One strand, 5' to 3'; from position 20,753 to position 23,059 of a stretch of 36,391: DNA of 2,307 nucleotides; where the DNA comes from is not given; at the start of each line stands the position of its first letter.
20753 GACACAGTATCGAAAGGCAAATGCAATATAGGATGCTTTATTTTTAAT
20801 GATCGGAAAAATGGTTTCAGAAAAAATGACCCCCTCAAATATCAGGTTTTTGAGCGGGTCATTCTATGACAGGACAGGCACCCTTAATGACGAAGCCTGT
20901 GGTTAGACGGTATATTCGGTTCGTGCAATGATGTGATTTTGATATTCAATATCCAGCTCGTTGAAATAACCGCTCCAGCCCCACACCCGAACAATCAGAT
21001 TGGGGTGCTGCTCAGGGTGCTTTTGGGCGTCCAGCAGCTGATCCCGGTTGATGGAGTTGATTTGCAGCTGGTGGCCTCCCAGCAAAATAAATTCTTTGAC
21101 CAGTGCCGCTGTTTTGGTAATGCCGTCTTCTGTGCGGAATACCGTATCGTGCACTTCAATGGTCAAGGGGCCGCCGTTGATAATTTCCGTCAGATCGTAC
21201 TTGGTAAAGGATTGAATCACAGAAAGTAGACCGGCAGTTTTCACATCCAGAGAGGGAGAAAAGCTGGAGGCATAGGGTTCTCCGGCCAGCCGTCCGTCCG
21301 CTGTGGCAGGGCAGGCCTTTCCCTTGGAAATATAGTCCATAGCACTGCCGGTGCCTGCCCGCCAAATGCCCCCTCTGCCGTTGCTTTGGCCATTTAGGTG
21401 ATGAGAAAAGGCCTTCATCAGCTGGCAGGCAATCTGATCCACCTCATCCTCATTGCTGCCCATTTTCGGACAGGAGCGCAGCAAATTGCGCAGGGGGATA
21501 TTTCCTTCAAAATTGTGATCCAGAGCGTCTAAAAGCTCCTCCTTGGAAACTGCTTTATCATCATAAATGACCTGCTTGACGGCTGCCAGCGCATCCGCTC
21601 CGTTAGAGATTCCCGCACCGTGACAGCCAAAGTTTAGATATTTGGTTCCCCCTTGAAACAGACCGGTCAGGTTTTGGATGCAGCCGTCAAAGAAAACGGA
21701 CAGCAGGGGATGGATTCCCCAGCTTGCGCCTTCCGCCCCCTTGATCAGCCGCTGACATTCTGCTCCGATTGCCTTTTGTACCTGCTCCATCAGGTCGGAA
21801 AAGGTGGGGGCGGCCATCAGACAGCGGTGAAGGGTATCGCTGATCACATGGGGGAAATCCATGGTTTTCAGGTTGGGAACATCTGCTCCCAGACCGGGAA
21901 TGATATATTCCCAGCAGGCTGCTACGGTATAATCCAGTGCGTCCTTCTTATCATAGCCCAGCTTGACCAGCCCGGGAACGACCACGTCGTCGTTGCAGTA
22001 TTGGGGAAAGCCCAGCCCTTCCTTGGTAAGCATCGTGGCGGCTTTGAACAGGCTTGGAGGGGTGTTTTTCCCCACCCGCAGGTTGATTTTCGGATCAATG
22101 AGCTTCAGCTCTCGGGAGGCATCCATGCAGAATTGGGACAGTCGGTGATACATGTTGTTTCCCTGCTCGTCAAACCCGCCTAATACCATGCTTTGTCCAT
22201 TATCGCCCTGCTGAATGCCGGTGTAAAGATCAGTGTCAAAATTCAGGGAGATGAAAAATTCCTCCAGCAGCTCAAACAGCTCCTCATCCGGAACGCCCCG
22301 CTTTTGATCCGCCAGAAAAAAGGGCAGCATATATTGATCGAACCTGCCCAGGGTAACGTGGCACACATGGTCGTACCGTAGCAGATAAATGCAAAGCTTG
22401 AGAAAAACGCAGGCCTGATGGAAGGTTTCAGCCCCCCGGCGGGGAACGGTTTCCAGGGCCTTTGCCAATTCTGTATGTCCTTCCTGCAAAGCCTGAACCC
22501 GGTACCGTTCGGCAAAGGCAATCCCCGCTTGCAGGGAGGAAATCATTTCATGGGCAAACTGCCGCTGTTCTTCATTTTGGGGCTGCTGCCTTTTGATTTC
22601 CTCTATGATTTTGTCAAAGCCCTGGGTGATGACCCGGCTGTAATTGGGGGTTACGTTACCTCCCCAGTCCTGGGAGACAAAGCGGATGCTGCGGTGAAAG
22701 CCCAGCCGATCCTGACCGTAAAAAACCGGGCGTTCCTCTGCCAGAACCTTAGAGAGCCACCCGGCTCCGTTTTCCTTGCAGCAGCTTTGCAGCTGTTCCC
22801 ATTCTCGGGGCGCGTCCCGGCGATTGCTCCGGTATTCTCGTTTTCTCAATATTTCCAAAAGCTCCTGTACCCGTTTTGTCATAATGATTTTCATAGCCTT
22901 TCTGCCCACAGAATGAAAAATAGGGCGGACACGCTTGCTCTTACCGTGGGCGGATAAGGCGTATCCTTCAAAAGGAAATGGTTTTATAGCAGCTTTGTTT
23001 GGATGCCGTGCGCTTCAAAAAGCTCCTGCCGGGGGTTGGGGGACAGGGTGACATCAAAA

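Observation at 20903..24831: Second compact GRE cassette at host GC with inverted gene order and atypical active-site motifs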

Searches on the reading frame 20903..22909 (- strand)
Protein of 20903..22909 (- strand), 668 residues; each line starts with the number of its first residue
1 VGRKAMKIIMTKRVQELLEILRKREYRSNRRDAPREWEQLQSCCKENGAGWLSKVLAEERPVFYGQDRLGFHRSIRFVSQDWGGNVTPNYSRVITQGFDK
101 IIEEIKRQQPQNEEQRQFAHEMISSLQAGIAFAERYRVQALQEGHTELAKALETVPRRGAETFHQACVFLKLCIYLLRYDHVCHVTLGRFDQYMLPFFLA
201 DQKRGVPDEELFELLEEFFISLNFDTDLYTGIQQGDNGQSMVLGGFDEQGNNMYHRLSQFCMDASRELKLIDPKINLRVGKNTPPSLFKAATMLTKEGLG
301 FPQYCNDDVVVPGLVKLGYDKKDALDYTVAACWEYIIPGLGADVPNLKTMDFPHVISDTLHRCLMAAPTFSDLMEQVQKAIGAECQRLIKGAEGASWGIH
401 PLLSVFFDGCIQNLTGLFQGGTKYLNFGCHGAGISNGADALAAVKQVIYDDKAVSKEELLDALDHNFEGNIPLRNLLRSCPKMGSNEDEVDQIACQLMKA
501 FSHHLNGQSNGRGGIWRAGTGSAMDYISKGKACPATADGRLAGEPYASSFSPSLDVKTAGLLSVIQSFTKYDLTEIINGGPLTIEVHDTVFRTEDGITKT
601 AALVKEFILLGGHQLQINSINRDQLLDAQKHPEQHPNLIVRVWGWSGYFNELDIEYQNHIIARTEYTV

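Call 4: search_protein_families(library=pfam, proteins=[window:20903-22909:-])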
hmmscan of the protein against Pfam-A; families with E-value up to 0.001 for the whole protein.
window:20903-22909:- (668 aa): 2 families
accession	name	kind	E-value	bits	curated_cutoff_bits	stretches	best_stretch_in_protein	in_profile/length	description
PF02901.20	PFL-like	-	1.1e-82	279.2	24.3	1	80-520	154-637/647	Pyruvate formate lyase-like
PF01228.26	Gly_radical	-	7.5e-19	68.7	22.2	1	549-650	4-106/106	Glycine radical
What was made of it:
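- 20903..22882 (-): GRE2: compact glycyl radical enzyme, 659 aa (numbering from MTKRV). Key codons: Asn76 22655-22657, His175 22358-22360, Cys323 21914-21916, Trp324 21911-21913, Glu325 21908-21910, Asn337 21872-21874, Thr511-Gly512-Ser513 21344-21352, Trp634-Gly635-Trp636 20975-20983. Pfam PFL-like (1e-82) and Gly_radical (7.5e-19) (call 4).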

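Call 5: search_protein_families(library=ncbifam, proteins=[window:20903-22909:-])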
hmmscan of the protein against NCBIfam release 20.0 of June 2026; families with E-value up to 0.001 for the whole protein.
window:20903-22909:- (668 aa): 12 families
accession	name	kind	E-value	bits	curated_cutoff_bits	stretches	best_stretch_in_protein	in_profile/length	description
TIGR01774.1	PFL2-3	subfamily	3.3e-94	316.7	678.2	1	85-667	157-785/786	formate C-acetyltransferase/glycerol dehydratase family glycyl radical enzyme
NF007437.0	PRK09983.1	equivalog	3.1e-85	286.8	1109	1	84-666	155-763/765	formate C-acetyltransferase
NF043068.1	glycl_HYPD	equivalog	1.1e-71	242.1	1100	2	400-667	516-783/784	trans-4-hydroxy-L-proline dehydratase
NF048011.1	SfplDhtHpsGDes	equivalog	3e-67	227.6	1000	2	400-667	549-820/821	(2S)-3-sulfopropanediol dehydratase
NF048009.1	SfplDhtHpfGKleb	equivalog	4.8e-65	220.1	1000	2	400-666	550-822/824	(2S)-3-sulfopropanediol dehydratase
TIGR04394.1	choline_CutC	equivalog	1.8e-56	192.2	1050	2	400-664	520-784/789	choline trimethylamine-lyase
NF033718.1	indole_decarb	equivalog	8.7e-53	179.7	1100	3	477-667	677-867/868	indoleacetate decarboxylase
NF033715.1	glycyl_HPDL_Lrg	equivalog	4.7e-42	143.8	1150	3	480-666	713-899/901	4-hydroxyphenylacetate decarboxylase large subunit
TIGR01255.1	pyr_form_ly_1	equivalog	1.7e-20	73.1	994.2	1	426-664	506-739/744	formate C-acetyltransferase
NF038360.1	rad_fix_GrcA3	exception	1.1e-16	60.7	158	1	601-664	10-73/78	autonomous glycyl radical cofactor GrcA3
TIGR04365.1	spare_glycyl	equivalog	1.2e-09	38.5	170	1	610-664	67-121/126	autonomous glycyl radical cofactor GrcA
NF008341.1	PRK11127.1-1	equivalog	1.3e-09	37.9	145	1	615-664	26-75/80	autonomous glycyl radical cofactor GrcA2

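Call 6: find_homologous_proteins(query=window:20903-22894:-)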
Query window:20903-22894:- (663 aa): 5103 proteins with E <= 0.001 among 8000 candidates; the best 120 are listed.
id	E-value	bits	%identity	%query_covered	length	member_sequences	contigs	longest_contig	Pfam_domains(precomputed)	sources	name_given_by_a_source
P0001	0.0e+0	1514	99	98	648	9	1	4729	PF02901.21,PF01228.27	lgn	-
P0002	1.3e-271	921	60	99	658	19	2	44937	PF02901.21,PF01228.27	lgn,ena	-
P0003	4.3e-271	919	60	99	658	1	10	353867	PF02901.21,PF01228.27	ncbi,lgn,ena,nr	ncbi:MAG: pyruvate formate-lyase [Clostridia bacterium]|nr:pyruvate formate-lyase [Clostridia bacter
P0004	6.3e-271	919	61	99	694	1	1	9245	PF02901.21,PF01228.27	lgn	-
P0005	5.5e-269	912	60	99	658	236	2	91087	PF02901.21,PF01228.27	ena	-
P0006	6.7e-269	912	60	99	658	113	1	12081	PF02901.21,PF01228.27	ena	-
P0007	8.6e-268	908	60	99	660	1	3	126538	PF02901.21,PF01228.27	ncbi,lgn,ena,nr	ncbi:MAG: pyruvate formate-lyase [Clostridia bacterium]|nr:pyruvate formate-lyase [Clostridia bacter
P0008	8.6e-268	908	59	99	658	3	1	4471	PF02901.21,PF01228.27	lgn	-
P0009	6.0e-267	905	60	99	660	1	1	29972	PF02901.21,PF01228.27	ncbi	-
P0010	5.2e-266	902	59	99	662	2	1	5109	PF02901.21,PF01228.27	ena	-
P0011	1.4e-265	901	61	99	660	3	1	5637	PF02901.21,PF01228.27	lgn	-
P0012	9.0e-265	898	59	99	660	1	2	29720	PF02901.21,PF01228.27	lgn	-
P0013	1.8e-264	897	60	99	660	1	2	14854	PF02901.21,PF01228.27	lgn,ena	-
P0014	5.9e-264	896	60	99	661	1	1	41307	PF02901.21,PF01228.27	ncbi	-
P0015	1.9e-263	894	61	99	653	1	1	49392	PF02901.21,PF01228.27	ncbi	-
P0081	1.5e-255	868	57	99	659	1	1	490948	PF02901.21,PF01228.27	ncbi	-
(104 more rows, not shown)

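Call 8: search_solved_structures(query=window:20903-22894:-, max_evalue=0.001, show_alignments=2)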
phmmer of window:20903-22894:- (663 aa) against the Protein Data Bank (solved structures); distinct sequences matched with E-value up to 0.001: 36.
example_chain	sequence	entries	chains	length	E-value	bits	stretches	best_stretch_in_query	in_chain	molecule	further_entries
8yjo_A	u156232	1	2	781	1.5e-76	261.4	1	78-661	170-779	Probable dehydratase PflD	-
1r8w_A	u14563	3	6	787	8.8e-75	255.6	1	78-662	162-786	glycerol dehydratase | B12-independent glycerol dehydratase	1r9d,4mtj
8id0_A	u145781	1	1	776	1.1e-66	228.9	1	150-661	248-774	formate C-acetyltransferase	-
9rco_A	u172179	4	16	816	5.9e-63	216.5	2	396-661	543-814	Glycyl radical protein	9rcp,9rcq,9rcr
5i2a_A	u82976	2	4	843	2.9e-60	207.6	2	79-463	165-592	Diol-dehydratase | Diol dehydratase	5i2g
6vxc_A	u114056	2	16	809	4.5e-57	197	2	396-662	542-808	Trans-4-hydroxy-L-proline dehydratase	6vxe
2f3o_A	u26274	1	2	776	1.2e-55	192.3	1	80-659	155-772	pyruvate formate-lyase 2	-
7vua_A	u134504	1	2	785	1.2e-52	182.4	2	399-659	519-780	HplG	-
6xs4_A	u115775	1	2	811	7e-52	179.9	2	394-662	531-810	Formate C-acetyltransferase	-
8id1_A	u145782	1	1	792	1.1e-51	179.3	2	394-661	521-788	Formate C-acetyltransferase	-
8id7_A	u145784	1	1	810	4.1e-51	177.4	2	394-661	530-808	Probable dehydratase YbiW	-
8yjn_A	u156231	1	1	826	4.4e-51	177.3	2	394-661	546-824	Probable dehydratase YbiW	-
6lon_B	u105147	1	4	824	6.8e-50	173.3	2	395-661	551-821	PFL2/glycerol dehydratase family glycyl radical enzyme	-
5fay_A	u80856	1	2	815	6.5e-46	160.2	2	395-659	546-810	Choline trimethylamine-lyase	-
9ht9_A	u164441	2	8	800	7.5e-46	160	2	395-659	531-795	Choline trimethylamine-lyase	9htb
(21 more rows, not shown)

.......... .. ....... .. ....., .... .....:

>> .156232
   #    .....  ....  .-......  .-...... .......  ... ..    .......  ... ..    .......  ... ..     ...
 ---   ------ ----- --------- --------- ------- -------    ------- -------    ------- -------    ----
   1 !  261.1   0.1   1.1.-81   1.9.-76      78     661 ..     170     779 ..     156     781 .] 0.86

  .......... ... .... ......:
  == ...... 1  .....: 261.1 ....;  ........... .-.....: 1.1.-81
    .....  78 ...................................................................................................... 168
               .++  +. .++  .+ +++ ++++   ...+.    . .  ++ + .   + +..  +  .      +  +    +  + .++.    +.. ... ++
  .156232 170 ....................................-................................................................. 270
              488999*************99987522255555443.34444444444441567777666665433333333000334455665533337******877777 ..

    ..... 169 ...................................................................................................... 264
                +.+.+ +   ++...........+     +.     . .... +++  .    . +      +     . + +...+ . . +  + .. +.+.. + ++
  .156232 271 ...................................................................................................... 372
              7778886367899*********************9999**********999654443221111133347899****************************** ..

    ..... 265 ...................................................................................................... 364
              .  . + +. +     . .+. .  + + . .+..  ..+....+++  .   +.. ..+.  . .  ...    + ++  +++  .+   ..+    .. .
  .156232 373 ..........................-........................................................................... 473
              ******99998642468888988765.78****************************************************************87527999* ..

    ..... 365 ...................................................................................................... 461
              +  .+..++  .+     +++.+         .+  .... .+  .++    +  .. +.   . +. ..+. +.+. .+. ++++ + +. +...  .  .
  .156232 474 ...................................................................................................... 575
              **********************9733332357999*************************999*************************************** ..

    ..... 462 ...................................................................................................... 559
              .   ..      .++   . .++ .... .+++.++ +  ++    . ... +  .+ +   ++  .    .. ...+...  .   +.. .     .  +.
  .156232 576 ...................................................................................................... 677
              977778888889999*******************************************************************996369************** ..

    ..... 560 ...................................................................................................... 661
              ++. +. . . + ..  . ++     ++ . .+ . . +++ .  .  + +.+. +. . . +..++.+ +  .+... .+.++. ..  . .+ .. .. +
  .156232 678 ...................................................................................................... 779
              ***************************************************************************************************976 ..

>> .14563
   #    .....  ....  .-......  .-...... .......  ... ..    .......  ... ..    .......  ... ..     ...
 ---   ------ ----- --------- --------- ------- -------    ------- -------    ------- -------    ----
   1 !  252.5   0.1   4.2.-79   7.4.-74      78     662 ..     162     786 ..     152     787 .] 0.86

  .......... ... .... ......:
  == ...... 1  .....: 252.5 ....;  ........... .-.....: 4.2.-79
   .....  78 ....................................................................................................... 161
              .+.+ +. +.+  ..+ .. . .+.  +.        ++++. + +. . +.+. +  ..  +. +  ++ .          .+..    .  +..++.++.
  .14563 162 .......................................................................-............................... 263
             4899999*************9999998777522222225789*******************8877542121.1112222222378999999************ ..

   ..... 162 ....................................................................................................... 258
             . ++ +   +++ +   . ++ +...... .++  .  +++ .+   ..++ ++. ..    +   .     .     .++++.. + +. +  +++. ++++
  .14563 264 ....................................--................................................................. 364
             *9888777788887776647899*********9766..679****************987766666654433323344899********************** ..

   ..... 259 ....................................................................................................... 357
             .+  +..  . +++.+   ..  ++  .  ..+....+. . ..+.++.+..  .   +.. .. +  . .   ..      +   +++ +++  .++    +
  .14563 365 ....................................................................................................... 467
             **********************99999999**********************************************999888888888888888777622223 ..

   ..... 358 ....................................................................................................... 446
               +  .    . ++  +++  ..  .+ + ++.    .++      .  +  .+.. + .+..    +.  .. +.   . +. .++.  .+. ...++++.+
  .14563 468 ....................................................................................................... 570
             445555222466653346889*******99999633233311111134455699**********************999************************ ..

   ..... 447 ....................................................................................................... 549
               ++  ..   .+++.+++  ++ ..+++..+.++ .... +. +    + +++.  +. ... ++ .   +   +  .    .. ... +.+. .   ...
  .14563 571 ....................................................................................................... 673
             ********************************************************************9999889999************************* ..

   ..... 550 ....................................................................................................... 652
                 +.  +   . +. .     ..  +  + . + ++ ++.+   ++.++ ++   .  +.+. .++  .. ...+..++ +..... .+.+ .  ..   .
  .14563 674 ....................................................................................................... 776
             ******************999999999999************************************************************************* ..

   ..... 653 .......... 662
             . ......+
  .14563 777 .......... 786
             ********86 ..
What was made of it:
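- PFL structures are among the weakest matches (E 1.6e-17, call 8).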

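Call 11: find_encoding_contigs(protein=P0003, flank=8000, max_places=3)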
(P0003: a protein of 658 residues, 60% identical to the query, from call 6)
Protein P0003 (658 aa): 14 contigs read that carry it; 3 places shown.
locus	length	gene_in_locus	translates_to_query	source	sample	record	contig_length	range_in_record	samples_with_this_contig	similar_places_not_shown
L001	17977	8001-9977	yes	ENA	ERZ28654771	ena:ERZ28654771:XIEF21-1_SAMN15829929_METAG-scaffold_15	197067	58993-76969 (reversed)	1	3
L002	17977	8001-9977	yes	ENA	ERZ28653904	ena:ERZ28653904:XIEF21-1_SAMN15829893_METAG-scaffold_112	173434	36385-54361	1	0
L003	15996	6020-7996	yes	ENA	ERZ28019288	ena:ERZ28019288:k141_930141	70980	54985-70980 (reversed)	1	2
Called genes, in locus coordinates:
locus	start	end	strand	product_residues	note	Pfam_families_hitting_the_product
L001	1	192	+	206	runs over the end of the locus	PF00657:Lipase_GDSL, PF04311:DUF459 (faint), PF13472:Lipase_GDSL_2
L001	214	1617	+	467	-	PF01547:SBP_bac_1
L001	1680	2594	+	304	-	PF00528:BPD_transp_1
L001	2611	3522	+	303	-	PF00528:BPD_transp_1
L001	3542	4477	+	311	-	PF00701:DHDPS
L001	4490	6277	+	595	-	PF07881:Fucose_iso_N1, PF07882:Fucose_iso_N2, PF02952:Fucose_iso_C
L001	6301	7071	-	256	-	PF02311:AraC_binding (weak), PF12833:HTH_18, PF00165:HTH_AraC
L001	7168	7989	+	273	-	PF13353:Fer4_12, PF04055:Radical_SAM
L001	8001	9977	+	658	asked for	PF02901:PFL-like, PF01228:Gly_radical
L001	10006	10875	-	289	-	PF00892:EamA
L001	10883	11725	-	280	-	PF02585:PIG-L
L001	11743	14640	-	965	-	PF08532:Glyco_hydro_42M (weak)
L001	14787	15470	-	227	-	PF01259:SAICAR_synt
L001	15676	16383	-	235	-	PF01551:Peptidase_M23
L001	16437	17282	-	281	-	PF00288:GHMP_kinases_N, PF08544:GHMP_kinases_C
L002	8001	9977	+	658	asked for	PF02901:PFL-like, PF01228:Gly_radical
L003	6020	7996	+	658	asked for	PF02901:PFL-like, PF01228:Gly_radical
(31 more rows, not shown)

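Call 12: find_encoding_contigs(protein=P0081, flank=8000, max_places=2)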
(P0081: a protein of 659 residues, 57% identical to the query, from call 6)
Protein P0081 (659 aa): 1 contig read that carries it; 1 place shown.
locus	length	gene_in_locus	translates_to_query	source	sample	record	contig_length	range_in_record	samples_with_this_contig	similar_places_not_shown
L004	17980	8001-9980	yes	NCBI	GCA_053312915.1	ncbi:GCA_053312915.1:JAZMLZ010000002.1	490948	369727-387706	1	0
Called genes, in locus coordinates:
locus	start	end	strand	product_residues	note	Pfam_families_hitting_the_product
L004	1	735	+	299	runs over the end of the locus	PF25087:GMPPB_C (faint), PF00132:Hexapep (faint)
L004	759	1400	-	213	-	PF00882:Zn_dep_PLPC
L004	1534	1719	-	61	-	-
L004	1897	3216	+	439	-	PF06245:DUF1015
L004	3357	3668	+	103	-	PF00829:Ribosomal_L21p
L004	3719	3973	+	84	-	PF01016:Ribosomal_L27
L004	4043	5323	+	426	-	PF01018:GTP1_OBG, PF01926:MMR_HSR1, PF02421:FeoB_N, PF09269:DUF1967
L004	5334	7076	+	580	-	PF07833:Cu_amine_oxidN1, PF14286:DHHW, PF16822:ALGX (weak)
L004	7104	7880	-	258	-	PF02311:AraC_binding, PF07883:Cupin_2 (weak), PF12833:HTH_18, PF00165:HTH_AraC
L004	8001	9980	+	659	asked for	PF02901:PFL-like, PF01228:Gly_radical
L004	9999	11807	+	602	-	PF07944:Beta-AFase-like_GH127_cat, PF20736:Glyco_hydro127M (weak), PF20737:Glyco_hydro127C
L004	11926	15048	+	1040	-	PF04434:SWIM (weak), PF08455:SNF2_assoc, PF00176:SNF2-rel_dom, PF00271:Helicase_C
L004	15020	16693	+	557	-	-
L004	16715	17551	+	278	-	-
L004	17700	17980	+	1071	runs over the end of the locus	PF25596:CPSase_L_D1, PF02222:ATP-grasp, PF02786:CPSase_L_D2, PF02787:CPSase_L_D3, PF25596:CPSase_L_D1, PF02786:CPSase_L_D2, PF02222:ATP-grasp, PF02142:MGS, +7 more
